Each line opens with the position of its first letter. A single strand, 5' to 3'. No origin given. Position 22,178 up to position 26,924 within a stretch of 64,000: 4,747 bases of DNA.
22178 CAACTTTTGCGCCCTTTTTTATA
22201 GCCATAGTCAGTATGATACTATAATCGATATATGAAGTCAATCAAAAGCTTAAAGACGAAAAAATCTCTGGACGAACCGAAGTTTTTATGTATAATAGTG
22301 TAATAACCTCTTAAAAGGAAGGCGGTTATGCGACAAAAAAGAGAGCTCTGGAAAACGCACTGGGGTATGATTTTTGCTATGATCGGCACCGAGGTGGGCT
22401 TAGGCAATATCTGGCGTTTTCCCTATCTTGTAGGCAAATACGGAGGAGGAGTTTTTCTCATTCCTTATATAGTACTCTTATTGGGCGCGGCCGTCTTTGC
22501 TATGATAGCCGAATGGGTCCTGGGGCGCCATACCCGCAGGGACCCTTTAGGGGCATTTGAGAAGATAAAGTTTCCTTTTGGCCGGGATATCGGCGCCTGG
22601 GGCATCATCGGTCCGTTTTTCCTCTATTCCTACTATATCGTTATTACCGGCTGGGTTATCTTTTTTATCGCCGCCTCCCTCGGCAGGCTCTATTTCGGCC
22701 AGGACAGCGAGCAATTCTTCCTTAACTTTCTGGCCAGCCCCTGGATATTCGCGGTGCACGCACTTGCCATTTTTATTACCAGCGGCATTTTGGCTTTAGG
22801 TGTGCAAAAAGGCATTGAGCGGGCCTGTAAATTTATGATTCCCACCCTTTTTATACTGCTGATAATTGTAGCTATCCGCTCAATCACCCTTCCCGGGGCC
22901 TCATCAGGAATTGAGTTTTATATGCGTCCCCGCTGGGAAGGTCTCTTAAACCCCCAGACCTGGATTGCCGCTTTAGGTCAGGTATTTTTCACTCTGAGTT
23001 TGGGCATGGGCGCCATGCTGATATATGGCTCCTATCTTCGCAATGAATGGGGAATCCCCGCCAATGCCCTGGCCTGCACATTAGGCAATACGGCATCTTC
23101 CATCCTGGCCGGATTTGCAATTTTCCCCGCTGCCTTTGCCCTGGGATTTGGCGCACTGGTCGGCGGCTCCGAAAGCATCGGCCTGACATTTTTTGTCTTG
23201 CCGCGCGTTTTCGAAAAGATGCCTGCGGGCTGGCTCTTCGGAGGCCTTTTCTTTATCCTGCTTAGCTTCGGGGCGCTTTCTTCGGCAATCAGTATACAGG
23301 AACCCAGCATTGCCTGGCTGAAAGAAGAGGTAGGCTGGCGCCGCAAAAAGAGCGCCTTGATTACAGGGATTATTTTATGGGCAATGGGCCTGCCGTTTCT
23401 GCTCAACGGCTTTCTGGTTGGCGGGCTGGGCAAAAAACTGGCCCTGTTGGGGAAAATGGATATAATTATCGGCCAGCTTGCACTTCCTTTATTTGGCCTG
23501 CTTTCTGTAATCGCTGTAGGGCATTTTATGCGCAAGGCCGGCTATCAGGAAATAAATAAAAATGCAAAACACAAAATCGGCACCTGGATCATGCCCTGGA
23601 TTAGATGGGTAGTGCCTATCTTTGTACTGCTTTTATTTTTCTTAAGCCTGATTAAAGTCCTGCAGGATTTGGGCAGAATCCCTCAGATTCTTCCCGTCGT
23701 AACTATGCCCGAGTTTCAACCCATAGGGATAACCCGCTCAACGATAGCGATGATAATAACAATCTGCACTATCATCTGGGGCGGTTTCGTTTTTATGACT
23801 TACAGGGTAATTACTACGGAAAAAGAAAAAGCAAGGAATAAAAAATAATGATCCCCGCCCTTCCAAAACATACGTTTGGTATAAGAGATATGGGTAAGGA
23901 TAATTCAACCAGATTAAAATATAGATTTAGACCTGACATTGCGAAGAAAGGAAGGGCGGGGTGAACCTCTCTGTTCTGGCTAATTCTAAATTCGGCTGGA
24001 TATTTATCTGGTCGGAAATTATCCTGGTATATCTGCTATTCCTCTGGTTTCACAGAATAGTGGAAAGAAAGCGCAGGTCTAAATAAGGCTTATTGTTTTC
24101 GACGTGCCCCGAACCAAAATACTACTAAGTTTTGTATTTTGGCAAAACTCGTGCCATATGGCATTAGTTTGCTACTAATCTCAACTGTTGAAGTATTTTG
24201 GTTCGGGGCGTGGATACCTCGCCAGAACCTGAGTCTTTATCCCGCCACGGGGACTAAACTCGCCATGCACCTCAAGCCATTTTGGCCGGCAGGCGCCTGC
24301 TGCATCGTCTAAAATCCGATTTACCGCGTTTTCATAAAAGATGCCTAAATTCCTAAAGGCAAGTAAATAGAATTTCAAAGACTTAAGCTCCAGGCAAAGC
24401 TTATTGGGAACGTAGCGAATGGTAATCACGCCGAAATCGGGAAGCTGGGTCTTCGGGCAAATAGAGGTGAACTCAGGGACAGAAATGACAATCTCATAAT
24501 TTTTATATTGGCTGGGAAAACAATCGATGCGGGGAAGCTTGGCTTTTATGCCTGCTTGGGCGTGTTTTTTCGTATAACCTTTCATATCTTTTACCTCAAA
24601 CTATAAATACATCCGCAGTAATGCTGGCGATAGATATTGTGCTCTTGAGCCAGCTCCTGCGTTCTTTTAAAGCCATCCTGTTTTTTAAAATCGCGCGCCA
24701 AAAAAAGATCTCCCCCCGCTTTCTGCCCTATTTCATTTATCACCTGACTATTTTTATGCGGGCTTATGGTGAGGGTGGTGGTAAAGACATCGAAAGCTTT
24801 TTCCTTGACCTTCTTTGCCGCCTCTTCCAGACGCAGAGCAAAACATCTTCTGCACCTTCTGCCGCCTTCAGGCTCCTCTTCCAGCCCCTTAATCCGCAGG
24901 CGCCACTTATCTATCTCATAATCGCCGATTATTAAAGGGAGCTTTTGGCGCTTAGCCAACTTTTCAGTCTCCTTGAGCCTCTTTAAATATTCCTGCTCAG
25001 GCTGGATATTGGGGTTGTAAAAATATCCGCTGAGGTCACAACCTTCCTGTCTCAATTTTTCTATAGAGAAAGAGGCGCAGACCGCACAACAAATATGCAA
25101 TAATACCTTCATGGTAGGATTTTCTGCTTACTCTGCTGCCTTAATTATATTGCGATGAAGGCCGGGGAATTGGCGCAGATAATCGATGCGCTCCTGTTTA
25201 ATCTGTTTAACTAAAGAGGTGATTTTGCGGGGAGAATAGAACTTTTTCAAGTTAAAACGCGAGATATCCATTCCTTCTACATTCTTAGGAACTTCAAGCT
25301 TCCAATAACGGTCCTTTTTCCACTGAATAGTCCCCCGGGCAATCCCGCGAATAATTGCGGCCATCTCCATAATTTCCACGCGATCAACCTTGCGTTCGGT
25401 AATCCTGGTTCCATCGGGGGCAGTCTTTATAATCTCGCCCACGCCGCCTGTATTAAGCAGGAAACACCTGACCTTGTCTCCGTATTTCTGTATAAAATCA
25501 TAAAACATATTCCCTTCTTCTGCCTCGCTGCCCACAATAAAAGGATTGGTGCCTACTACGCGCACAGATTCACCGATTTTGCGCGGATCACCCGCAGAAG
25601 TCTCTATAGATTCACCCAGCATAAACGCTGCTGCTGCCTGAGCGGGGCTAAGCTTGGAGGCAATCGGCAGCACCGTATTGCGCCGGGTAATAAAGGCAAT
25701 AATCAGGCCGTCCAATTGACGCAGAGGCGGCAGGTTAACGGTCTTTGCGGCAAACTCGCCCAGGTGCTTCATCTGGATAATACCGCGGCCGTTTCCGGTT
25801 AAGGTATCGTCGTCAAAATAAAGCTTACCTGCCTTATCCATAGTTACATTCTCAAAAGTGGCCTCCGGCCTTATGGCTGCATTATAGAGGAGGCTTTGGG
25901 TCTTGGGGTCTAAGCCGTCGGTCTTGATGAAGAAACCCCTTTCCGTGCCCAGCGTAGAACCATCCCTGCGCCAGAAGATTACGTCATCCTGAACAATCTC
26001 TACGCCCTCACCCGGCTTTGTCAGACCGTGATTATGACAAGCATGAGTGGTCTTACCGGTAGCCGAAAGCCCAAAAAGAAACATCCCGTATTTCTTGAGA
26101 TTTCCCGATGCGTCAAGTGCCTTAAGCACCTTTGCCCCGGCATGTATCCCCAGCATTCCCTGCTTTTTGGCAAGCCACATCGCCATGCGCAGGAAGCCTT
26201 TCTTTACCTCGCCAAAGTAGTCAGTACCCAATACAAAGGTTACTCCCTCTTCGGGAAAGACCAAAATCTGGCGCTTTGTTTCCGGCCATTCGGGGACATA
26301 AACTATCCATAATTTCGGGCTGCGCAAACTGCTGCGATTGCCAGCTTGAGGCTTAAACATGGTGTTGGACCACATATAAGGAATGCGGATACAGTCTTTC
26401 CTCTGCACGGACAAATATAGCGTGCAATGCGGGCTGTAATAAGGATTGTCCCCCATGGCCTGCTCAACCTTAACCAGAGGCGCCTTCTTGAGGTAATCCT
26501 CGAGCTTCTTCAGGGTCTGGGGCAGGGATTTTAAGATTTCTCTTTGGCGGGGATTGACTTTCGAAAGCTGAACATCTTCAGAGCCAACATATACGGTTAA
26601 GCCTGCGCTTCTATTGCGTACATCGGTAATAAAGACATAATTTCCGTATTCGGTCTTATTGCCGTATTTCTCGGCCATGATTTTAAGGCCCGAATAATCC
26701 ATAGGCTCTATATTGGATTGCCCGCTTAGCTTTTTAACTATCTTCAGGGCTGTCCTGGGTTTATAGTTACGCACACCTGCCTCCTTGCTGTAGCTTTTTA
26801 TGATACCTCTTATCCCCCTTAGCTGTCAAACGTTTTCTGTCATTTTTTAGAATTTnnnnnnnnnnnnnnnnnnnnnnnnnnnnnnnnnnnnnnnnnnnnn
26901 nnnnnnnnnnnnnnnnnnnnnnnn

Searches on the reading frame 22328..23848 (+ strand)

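Call 71: search_protein_families(library=pfam, proteins=[window:22328-23848:+], max_evalue=0.000001)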
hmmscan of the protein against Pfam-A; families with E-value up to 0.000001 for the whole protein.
window:22328-23848:+ (506 aa): 1 family
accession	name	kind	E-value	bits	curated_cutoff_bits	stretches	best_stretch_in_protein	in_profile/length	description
PF00209.24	SNF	-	4.4e-64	217.5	27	2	146-444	182-484/524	Sodium:neurotransmitter symporter family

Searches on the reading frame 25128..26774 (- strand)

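Call 71: search_protein_families(library=pfam, proteins=[window:25128-26774:-], max_evalue=0.000001)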
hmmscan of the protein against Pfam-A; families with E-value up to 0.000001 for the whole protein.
window:25128-26774:- (548 aa): 1 family
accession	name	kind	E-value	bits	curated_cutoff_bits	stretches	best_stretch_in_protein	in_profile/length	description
PF01293.25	PEPCK_ATP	-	2.5e-55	188.5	26.5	1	34-503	18-463/465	Phosphoenolpyruvate carboxykinase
